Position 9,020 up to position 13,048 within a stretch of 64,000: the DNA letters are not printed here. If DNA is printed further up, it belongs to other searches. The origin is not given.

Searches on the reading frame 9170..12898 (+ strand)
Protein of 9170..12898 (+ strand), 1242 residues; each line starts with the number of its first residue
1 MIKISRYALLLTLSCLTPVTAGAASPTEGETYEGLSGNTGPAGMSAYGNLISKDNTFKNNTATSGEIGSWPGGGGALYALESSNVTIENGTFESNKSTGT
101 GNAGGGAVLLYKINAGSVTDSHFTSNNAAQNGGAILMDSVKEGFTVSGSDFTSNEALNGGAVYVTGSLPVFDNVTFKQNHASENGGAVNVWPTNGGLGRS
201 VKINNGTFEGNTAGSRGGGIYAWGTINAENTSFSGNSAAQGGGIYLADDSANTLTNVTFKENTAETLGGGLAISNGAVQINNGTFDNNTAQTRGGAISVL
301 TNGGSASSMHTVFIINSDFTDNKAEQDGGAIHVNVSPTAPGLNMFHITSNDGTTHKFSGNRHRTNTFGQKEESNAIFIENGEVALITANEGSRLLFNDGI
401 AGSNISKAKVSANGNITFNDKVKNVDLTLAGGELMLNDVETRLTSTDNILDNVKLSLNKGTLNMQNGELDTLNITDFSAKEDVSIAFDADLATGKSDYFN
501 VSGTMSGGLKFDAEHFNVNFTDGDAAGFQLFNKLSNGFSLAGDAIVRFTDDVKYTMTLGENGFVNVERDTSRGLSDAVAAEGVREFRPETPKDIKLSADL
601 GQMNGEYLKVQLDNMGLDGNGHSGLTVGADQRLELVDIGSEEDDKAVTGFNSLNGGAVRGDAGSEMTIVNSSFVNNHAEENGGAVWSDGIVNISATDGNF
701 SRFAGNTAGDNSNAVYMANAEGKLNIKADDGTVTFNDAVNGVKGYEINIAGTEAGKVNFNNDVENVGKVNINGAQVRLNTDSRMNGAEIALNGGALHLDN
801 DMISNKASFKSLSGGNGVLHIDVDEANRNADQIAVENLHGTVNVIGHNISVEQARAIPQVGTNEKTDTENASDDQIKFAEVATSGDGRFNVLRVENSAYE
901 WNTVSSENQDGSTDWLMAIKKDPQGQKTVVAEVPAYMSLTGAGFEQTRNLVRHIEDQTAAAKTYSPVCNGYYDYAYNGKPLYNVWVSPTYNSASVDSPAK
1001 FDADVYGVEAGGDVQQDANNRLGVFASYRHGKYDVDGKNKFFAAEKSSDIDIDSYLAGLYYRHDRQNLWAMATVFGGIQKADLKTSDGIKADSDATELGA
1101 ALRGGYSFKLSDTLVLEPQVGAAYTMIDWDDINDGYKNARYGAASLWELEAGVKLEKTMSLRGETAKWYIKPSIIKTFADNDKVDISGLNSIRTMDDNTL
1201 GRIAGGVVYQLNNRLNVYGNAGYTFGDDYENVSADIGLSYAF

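Call 50: search_protein_families(library=pfam, proteins=[window:9170-12898:+], max_evalue=0.00001)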
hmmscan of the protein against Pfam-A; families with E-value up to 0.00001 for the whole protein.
window:9170-12898:+ (1242 aa): 2 families
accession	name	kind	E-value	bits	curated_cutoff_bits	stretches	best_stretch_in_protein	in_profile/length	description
PF03797.25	Autotransporter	-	3.4e-34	119.2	26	1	984-1221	1-254/255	Autotransporter beta-domain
PF02415.23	Chlam_PMP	-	5.8e-21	72.7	20.6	0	284-298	3-17/19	Chlamydia polymorphic membrane protein (Chlamydia_PMP) repeat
